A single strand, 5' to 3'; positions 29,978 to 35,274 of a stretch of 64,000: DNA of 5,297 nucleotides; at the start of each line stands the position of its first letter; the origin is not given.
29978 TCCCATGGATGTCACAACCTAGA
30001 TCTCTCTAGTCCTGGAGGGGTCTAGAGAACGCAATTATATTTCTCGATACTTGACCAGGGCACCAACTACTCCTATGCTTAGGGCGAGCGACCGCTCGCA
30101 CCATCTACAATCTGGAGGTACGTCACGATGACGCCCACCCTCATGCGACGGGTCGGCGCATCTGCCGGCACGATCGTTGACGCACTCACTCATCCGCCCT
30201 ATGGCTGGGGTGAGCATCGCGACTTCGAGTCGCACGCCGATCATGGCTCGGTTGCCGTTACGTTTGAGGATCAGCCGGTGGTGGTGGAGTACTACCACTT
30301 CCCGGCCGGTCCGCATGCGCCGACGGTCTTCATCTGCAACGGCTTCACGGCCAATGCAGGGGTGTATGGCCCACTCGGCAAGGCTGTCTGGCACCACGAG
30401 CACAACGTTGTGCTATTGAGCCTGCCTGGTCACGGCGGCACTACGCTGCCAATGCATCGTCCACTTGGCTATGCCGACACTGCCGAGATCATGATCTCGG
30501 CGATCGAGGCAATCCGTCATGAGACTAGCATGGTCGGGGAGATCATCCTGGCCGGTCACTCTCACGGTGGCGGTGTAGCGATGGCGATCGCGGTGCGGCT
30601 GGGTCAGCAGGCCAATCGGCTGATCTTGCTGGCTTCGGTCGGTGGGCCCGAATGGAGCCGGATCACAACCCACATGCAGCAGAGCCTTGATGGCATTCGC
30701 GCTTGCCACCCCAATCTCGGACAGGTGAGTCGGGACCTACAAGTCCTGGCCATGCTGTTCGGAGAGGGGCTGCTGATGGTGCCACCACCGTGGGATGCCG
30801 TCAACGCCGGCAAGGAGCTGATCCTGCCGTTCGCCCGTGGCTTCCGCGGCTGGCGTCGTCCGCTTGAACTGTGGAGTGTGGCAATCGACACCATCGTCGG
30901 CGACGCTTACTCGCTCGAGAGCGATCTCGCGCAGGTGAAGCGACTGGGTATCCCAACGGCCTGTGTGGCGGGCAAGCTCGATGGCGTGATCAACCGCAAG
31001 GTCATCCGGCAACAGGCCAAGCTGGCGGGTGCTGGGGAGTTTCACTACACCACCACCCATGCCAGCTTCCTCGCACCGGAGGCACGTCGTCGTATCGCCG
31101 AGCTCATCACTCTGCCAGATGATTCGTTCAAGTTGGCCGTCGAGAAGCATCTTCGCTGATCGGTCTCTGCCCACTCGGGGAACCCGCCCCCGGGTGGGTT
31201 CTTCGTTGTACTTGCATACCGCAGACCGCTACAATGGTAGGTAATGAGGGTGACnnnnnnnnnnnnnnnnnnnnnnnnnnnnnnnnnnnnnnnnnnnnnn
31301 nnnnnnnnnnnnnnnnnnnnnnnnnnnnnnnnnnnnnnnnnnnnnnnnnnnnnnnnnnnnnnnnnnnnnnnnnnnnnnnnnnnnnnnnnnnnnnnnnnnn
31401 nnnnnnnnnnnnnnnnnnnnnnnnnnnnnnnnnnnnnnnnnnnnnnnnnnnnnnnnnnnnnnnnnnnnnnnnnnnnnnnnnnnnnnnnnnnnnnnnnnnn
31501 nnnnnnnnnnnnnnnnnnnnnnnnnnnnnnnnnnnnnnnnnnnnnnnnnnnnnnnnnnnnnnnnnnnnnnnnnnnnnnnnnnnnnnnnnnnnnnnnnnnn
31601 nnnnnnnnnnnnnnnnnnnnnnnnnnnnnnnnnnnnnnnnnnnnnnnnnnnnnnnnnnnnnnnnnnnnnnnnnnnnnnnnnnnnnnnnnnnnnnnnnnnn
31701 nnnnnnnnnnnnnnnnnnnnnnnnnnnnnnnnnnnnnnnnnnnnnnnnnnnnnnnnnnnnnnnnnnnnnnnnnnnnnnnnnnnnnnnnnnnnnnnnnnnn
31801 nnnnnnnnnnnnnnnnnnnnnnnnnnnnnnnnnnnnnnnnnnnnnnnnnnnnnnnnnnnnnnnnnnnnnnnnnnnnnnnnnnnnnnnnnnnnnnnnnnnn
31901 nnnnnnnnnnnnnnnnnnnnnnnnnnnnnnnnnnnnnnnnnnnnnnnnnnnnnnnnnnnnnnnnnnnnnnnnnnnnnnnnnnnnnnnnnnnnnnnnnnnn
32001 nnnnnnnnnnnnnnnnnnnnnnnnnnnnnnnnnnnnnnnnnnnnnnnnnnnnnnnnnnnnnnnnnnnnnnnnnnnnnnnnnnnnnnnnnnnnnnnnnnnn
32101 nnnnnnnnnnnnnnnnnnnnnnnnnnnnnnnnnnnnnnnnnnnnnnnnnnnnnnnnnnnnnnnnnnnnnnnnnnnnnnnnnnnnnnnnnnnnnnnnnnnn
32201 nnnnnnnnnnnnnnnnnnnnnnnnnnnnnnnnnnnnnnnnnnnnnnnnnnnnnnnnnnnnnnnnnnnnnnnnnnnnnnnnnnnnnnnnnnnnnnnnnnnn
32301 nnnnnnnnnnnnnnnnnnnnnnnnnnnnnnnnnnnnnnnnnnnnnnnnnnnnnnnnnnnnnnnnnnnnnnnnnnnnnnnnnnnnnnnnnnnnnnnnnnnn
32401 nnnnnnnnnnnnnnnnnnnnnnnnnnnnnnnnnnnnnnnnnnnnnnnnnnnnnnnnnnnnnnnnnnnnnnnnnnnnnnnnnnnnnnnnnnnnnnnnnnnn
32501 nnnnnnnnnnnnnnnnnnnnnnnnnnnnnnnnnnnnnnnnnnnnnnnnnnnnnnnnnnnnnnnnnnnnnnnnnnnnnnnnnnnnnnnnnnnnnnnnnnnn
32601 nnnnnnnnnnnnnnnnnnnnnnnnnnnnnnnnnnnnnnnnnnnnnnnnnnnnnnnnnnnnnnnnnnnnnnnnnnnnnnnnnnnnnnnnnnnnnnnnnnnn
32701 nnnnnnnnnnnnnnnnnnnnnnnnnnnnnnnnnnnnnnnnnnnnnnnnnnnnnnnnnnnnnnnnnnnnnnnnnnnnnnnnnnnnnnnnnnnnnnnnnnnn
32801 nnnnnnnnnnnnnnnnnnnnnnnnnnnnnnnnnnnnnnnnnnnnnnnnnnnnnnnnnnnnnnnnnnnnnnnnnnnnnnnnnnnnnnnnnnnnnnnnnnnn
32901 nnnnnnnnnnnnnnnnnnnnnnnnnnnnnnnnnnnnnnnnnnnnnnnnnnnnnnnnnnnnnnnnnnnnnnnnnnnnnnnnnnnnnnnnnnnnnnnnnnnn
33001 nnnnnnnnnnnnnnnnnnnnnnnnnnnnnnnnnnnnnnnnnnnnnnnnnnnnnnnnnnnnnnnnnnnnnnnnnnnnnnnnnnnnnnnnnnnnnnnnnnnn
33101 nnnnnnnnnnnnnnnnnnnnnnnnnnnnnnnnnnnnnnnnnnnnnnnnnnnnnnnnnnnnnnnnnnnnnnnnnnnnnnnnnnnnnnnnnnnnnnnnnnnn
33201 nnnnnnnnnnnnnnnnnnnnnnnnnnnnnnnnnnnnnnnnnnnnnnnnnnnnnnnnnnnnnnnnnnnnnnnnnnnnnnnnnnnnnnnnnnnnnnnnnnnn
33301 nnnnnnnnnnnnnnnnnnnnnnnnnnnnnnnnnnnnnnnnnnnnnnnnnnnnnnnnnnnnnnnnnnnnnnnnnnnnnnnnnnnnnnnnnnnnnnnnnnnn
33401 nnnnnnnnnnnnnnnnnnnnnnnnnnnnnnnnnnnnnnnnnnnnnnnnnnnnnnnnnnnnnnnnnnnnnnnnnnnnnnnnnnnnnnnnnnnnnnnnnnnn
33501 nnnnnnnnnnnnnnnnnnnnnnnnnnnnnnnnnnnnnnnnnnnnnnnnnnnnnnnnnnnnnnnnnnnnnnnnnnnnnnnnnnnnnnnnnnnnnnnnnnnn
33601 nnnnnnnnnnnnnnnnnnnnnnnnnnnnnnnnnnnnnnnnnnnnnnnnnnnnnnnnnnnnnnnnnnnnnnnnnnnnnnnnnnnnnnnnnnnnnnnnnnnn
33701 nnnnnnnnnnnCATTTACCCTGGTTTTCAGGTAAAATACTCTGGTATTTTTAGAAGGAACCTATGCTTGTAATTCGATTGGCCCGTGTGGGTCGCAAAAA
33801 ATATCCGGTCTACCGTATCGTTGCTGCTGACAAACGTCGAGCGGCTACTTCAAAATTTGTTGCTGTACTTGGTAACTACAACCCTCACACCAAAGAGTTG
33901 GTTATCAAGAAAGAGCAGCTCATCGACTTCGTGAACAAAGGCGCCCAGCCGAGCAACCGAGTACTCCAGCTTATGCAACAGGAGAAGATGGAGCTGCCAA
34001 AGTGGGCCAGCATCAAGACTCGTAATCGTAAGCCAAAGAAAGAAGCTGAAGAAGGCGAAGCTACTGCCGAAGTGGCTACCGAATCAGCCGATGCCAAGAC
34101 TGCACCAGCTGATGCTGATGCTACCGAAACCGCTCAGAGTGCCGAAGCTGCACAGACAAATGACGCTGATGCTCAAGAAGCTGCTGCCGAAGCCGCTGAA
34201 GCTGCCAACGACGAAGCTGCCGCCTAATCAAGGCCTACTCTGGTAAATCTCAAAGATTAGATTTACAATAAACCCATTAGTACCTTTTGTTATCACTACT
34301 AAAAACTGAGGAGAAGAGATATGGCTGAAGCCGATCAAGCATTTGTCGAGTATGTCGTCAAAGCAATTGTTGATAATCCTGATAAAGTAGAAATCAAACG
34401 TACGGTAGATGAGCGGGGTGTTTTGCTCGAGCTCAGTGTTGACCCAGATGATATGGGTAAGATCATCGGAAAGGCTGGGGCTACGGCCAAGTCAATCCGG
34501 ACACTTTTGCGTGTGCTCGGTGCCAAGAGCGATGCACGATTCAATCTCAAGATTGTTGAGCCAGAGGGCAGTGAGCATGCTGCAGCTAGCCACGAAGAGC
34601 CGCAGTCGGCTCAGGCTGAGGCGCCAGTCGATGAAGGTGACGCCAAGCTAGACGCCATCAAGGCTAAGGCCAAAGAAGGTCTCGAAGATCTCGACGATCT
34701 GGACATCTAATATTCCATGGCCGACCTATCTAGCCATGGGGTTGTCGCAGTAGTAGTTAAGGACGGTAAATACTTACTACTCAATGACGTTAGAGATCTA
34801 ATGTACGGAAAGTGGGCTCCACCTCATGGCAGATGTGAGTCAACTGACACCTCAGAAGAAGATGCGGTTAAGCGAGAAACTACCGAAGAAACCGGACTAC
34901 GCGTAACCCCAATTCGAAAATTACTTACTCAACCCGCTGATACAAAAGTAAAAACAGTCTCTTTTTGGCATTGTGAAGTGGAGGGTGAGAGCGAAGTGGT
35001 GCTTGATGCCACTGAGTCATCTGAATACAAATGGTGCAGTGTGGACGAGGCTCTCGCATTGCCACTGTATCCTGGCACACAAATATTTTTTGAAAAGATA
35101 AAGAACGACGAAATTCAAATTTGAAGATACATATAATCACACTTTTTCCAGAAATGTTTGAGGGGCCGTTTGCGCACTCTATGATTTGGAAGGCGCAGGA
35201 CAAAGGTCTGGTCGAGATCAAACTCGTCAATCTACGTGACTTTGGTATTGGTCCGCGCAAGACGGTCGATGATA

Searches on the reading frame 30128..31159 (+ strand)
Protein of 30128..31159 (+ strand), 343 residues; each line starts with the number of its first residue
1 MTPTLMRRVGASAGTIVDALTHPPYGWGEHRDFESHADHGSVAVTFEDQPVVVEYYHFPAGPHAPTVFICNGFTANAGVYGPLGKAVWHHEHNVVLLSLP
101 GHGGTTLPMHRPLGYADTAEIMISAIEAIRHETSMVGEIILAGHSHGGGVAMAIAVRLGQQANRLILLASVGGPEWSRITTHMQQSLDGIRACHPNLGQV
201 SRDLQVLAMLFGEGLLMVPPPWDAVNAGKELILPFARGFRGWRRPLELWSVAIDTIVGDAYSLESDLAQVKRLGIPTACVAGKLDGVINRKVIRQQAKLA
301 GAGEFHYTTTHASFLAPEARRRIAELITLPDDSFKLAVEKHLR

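Call 87: search_protein_families(library=pfam, proteins=[window:30128-31159:+], max_evalue=0.001)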
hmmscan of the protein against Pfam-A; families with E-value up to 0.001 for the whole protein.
window:30128-31159:+ (343 aa): 3 families
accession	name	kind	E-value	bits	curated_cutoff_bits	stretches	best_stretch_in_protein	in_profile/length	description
PF12146.15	Hydrolase_4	-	1.4e-11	44.6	27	1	63-197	3-137/239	Serine aminopeptidase, S33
PF12697.13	Abhydrolase_6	-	2e-11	45.4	26.3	1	68-264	2-155/217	Alpha/beta hydrolase family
PF00561.26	Abhydrolase_1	-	4.2e-10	40.1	25.8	1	65-178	1-115/245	alpha/beta hydrolase fold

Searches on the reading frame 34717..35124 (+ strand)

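Call 29: search_protein_families(library=pfam, proteins=[window:34717-35124:+], max_evalue=0.1)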
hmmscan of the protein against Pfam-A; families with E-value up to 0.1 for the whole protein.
window:34717-35124:+ (135 aa): 2 families
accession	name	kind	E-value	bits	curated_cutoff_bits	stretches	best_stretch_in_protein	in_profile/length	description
PF00293.34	NUDIX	-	2.6e-15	57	21.1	1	8-123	4-129/134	NUDIX domain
PF14815.12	NUDIX_4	-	2.5e-05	24.5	35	1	10-125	2-111/113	NUDIX domain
